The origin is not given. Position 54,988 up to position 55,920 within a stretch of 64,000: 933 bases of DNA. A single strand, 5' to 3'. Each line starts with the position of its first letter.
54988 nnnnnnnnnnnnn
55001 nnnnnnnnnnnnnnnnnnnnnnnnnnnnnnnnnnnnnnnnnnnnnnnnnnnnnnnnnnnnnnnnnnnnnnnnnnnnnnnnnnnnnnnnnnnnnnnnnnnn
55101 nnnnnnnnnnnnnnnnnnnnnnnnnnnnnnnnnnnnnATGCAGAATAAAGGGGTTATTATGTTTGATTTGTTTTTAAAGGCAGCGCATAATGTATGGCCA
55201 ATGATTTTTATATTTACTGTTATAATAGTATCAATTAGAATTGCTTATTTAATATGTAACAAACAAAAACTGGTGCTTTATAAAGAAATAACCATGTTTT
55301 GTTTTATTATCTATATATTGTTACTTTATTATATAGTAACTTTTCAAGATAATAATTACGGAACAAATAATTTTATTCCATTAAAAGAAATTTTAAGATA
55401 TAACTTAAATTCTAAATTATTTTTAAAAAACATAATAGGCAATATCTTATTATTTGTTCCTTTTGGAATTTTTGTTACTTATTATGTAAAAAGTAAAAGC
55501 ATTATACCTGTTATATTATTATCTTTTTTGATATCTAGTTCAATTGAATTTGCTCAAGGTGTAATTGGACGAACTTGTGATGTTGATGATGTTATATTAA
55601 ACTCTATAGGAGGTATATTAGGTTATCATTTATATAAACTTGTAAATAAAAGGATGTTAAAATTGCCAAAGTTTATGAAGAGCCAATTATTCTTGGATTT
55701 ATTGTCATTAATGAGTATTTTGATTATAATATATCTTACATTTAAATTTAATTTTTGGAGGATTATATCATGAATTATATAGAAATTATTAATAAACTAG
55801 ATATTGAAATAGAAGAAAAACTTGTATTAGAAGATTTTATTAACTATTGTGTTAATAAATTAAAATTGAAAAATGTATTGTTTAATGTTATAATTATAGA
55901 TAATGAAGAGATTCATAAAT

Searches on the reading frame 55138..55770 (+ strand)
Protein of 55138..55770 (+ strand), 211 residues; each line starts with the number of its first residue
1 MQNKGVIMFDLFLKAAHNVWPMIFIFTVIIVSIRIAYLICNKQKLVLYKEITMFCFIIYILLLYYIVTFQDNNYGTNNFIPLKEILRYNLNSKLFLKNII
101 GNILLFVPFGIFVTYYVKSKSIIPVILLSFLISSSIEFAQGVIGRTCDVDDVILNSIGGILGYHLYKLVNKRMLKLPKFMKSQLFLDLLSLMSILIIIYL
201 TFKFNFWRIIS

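Call 37: find_encoding_contigs(protein=window:55138-55770:+, flank=10000, max_places=1)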
Protein window:55138-55770:+ (211 aa): 5 contigs read that carry it; 1 place shown.
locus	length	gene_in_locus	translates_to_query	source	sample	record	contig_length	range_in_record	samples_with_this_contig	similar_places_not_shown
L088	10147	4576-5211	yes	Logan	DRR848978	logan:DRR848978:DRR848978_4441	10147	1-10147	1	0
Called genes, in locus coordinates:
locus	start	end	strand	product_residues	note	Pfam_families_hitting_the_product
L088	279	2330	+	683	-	PF03412:Peptidase_C39, PF00664:ABC_membrane, PF00931:NB-ARC (faint), PF00005:ABC_tran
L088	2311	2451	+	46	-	-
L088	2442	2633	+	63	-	-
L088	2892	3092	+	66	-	PF01165:Ribosomal_S21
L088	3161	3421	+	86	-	-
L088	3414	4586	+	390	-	PF06898:YqfD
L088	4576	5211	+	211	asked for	PF04892:VanZ-LLP1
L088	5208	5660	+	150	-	PF02130:YbeY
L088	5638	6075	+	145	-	PF01219:DAGK_prokar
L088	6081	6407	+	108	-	PF01219:DAGK_prokar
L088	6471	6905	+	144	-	PF04463:2-thiour_desulf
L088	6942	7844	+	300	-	PF00009:GTP_EFTU, PF00350:Dynamin_N (faint), PF01926:MMR_HSR1, PF02421:FeoB_N, PF03193:RsgA_GTPase (faint), PF04548:AIG1 (weak), PF10662:PduV-EutP, PF07650:KH_2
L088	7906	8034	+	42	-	-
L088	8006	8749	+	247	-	PF11967:RecO_N, PF02565:RecO_C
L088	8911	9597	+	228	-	-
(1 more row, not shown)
